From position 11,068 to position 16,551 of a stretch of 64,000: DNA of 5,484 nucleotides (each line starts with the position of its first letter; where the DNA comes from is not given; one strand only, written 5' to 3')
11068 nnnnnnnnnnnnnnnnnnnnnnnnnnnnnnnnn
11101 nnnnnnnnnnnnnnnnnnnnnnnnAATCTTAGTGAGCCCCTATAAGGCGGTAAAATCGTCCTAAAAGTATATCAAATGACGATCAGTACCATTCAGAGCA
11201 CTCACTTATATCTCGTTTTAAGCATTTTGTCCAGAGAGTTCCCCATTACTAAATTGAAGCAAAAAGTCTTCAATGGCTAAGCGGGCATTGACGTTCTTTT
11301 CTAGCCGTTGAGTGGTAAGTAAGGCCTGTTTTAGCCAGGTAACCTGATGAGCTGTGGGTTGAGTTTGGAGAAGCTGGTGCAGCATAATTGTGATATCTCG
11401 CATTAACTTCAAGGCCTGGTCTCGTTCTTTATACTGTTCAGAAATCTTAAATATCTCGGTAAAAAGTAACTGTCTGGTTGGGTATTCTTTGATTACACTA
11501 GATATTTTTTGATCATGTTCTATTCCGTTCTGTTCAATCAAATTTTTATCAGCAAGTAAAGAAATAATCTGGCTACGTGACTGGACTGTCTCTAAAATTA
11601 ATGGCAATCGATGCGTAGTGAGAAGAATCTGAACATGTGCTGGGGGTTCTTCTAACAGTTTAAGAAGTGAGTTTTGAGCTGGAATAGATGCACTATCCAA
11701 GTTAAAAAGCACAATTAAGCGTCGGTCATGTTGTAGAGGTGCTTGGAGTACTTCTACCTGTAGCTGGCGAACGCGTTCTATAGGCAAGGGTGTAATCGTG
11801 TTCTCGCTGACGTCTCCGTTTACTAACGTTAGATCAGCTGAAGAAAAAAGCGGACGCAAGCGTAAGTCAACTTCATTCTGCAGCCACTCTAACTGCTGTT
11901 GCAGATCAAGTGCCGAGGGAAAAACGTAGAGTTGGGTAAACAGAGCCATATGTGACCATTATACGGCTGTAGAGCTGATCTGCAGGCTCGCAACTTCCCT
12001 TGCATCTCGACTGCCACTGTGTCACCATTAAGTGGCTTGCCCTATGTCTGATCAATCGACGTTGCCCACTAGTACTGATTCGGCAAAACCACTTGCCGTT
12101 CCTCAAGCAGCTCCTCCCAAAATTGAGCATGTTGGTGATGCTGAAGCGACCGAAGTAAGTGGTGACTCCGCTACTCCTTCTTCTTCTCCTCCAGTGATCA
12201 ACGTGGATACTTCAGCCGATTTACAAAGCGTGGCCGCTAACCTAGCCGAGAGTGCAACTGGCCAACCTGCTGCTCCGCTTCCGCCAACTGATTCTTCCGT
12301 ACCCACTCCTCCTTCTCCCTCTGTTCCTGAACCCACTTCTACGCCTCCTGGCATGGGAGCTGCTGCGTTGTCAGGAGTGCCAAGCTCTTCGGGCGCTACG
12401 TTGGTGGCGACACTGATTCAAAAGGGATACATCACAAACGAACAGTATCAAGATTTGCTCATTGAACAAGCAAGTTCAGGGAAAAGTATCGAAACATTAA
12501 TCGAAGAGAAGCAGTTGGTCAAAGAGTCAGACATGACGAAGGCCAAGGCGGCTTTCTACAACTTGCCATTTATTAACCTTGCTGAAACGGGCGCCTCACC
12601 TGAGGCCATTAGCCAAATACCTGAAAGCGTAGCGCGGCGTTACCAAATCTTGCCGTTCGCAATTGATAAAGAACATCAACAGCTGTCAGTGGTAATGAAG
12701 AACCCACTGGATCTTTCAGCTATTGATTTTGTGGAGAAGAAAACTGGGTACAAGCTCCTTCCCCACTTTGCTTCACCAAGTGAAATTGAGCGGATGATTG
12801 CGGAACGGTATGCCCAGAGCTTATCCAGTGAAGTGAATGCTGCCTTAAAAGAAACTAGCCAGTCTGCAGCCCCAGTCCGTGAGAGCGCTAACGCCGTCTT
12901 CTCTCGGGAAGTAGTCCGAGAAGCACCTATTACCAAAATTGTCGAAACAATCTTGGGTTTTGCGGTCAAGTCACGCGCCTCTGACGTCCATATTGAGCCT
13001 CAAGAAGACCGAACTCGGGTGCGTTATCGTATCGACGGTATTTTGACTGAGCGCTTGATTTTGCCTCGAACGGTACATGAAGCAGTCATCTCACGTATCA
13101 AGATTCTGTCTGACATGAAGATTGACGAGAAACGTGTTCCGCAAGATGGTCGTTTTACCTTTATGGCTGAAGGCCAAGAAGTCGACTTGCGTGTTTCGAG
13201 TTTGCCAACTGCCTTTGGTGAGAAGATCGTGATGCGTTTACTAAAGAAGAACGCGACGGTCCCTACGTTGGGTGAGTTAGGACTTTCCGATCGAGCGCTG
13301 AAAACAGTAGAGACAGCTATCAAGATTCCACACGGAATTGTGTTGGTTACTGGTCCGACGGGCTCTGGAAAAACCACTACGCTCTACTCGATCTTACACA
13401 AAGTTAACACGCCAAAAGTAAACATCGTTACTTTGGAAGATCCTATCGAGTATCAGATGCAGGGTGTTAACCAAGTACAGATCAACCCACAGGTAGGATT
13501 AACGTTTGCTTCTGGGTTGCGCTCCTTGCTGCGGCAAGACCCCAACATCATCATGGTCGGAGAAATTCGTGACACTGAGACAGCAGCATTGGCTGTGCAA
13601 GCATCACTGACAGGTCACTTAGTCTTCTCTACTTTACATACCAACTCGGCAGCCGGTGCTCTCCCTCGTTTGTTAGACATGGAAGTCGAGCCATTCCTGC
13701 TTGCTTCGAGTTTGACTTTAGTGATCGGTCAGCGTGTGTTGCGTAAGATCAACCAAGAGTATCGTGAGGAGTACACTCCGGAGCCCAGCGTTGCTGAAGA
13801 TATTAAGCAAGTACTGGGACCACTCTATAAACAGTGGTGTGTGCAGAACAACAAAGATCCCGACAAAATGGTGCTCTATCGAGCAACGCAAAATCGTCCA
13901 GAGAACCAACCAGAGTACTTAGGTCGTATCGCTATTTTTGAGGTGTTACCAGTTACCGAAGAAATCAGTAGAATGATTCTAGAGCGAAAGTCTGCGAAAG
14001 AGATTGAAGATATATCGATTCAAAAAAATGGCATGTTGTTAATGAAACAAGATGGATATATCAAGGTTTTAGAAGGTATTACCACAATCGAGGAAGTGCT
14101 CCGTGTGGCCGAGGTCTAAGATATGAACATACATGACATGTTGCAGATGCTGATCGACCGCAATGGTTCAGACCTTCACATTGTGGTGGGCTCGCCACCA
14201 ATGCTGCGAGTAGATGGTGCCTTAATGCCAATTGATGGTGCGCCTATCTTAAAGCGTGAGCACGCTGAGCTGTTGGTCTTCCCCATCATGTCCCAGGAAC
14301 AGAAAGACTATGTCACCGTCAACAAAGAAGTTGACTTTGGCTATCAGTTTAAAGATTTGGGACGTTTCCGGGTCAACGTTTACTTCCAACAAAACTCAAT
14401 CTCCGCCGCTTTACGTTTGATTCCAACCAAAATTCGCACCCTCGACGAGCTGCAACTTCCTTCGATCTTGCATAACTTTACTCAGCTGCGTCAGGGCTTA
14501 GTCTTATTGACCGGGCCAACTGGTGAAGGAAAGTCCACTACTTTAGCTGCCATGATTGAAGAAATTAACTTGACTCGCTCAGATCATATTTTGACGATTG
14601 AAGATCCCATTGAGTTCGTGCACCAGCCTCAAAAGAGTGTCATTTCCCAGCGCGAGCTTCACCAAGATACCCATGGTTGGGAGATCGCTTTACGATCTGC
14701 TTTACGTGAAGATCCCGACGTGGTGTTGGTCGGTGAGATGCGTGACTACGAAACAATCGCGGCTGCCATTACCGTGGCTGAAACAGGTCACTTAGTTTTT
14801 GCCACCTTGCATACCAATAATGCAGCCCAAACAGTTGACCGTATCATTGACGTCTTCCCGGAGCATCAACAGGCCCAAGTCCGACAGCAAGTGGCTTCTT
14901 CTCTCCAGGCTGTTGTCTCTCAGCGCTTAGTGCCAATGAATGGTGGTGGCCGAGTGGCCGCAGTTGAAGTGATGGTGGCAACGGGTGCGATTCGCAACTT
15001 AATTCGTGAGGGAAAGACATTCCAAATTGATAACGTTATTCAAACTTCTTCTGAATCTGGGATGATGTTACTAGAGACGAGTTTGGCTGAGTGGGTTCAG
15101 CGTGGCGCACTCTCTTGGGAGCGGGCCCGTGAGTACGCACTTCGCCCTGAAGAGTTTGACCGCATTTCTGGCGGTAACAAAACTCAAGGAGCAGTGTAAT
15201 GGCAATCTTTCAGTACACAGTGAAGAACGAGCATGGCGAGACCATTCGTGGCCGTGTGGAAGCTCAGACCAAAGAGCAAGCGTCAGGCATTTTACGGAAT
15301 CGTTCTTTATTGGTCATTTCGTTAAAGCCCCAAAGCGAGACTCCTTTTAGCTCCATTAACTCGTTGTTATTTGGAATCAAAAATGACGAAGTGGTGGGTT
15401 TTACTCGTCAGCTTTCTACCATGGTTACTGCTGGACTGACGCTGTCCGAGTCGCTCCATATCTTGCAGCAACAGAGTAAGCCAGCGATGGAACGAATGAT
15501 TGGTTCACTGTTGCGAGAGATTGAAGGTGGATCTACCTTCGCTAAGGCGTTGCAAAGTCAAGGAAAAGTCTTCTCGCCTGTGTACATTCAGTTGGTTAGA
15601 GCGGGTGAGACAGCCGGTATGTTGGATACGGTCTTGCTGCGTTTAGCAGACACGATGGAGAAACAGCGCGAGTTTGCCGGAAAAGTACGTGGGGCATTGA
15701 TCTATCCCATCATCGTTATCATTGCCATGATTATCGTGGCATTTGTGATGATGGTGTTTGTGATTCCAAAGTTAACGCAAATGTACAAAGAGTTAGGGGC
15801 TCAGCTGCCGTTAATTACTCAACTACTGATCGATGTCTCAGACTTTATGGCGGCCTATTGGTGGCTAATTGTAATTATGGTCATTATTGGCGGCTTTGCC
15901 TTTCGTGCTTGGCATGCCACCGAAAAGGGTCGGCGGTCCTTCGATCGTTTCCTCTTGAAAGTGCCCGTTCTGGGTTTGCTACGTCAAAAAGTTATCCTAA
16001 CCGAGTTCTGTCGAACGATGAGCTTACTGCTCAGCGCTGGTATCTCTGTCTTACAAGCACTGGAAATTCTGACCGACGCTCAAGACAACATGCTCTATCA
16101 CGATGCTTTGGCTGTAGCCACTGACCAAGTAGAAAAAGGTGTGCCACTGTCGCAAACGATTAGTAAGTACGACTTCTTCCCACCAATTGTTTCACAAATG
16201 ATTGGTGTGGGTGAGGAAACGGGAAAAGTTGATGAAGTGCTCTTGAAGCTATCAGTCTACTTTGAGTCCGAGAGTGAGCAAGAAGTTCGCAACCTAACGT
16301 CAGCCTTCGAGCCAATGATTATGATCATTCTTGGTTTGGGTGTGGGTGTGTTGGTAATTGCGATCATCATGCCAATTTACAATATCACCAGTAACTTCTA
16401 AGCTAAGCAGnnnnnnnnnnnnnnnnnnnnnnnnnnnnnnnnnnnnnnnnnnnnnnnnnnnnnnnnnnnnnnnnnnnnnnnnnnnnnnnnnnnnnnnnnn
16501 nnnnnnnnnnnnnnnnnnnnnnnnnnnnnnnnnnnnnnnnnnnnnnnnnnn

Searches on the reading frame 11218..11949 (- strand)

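Call 44: search_protein_families(library=pfam, proteins=[window:11218-11949:-], max_evalue=0.001)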
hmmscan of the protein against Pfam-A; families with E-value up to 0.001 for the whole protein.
window:11218-11949:- (243 aa): 1 family
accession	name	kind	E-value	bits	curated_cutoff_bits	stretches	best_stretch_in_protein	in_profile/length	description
PF13177.12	DNA_pol3_delta2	-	2.7e-18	66.9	27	1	39-131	70-157/161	DNA polymerase III, delta subunit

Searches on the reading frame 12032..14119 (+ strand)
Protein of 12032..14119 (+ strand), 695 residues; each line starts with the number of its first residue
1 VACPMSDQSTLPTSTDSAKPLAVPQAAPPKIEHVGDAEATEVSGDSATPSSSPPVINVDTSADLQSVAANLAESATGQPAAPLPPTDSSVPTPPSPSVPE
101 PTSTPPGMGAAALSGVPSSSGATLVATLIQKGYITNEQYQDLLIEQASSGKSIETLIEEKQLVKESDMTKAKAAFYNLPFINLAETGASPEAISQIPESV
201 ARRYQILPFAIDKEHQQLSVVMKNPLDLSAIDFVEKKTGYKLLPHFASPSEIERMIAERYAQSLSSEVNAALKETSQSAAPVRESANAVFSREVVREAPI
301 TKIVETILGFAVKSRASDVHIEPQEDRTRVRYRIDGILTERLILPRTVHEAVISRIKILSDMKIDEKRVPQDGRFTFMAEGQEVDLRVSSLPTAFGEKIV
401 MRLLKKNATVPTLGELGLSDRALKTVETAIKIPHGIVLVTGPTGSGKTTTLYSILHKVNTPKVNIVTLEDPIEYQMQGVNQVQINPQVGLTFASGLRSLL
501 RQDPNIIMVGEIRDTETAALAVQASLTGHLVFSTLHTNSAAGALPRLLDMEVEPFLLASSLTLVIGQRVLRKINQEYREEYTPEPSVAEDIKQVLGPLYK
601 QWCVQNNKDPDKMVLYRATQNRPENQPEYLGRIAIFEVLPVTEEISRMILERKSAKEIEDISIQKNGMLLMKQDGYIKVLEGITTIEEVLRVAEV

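Call 9: search_protein_families(library=pfam, proteins=[window:12032-14119:+], max_evalue=0.01)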
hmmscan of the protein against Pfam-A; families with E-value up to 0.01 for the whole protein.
window:12032-14119:+ (695 aa): 12 families
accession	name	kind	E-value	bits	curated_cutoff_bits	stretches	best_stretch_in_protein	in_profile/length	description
PF00437.27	T2SSE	-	1.7e-122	409.1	24.9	1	296-691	4-370/370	Type II/IV secretion system protein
PF05157.20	MshEN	-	9.3e-19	67.7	23.1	1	176-264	1-88/90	MshEN domain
PF25199.1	nSTAND_NTPase5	-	0.00013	22.3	34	1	428-473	35-81/145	Novel STAND NTPase 5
PF02637.23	GatB_Yqey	-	0.00032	21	27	1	125-168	48-91/148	GatB domain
PF13173.12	AAA_14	-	0.00041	20.8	27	1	435-541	3-100/129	AAA domain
PF20720.3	nSTAND3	-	0.00063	19.9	27.2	1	434-471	17-54/155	Novel STAND NTPase 3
PF13191.12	AAA_16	-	0.001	20.1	32.6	1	433-482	24-64/167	AAA ATPase domain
PF13401.12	AAA_22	-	0.0018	19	27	1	434-468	5-41/130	AAA domain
PF00005.33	ABC_tran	-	0.0062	17.6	25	0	436-474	13-51/137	ABC transporter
PF13555.12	AAA_29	-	0.0064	16.7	27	0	432-451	19-39/61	P-loop containing region of AAA domain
PF13245.12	AAA_19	-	0.0077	16.8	25.1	0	429-461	4-38/134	AAA domain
PF13086.12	AAA_11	-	0.0082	16.4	27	0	423-459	7-42/257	AAA domain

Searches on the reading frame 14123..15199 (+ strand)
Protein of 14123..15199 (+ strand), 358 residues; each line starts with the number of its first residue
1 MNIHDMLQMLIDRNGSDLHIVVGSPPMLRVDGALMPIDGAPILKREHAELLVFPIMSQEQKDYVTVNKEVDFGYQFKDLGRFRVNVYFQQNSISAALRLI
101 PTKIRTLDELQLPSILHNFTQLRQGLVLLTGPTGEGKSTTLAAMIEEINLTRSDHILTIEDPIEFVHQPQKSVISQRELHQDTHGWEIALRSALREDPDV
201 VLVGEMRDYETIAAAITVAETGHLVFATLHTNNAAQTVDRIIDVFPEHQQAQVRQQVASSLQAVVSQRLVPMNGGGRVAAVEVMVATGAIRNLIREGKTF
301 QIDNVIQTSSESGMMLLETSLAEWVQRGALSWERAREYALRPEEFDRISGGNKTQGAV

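Call 9: search_protein_families(library=pfam, proteins=[window:14123-15199:+], max_evalue=0.01)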
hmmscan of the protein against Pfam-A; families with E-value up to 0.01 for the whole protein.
window:14123-15199:+ (358 aa): 8 families
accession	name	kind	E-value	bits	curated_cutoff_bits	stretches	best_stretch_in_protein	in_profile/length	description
PF00437.27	T2SSE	-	2.4e-43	148.6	24.9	1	4-271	13-279/370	Type II/IV secretion system protein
PF25199.1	nSTAND_NTPase5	-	1.9e-05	25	34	1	97-167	15-84/145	Novel STAND NTPase 5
PF13555.12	AAA_29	-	0.0014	18.7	27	1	118-145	16-43/61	P-loop containing region of AAA domain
PF13401.12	AAA_22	-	0.003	18.3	27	1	123-160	4-33/130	AAA domain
PF04851.21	ResIII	-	0.0051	17.2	22.5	1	122-179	21-79/164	Type III restriction enzyme, res subunit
PF00005.33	ABC_tran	-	0.007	17.4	25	0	124-165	11-51/137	ABC transporter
PF13476.12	AAA_23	-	0.0094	17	27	0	122-144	17-39/201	AAA domain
PF13191.12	AAA_16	-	0.0099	16.8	32.6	0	117-151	17-51/167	AAA ATPase domain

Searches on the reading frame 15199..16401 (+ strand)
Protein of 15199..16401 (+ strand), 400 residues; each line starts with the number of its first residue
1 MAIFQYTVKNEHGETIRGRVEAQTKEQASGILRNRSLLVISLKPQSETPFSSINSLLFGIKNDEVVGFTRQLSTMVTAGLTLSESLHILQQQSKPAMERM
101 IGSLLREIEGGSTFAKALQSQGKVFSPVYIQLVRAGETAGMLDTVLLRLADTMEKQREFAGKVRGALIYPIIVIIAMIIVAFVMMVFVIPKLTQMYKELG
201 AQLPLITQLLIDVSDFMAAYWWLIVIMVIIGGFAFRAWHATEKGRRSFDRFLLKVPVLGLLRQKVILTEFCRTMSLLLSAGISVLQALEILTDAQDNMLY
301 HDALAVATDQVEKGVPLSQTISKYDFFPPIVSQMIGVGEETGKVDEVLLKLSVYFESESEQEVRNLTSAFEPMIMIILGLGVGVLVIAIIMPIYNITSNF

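Call 9: search_protein_families(library=pfam, proteins=[window:15199-16401:+], max_evalue=0.01)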
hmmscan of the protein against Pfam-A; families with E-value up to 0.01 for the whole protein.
window:15199-16401:+ (400 aa): 3 families
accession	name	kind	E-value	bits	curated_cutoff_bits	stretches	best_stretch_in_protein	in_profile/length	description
PF00482.28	T2SSF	-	1.2e-58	196.9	25.2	2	68-190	1-125/125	Type II secretion system (T2SS), protein F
PF19592.4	DUF6097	-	0.0048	17.5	27.5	1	171-254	66-149/152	Family of unknown function (DUF6097)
PF06195.18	DUF996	-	0.009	16.7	31.3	0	163-242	25-102/138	Protein of unknown function (DUF996)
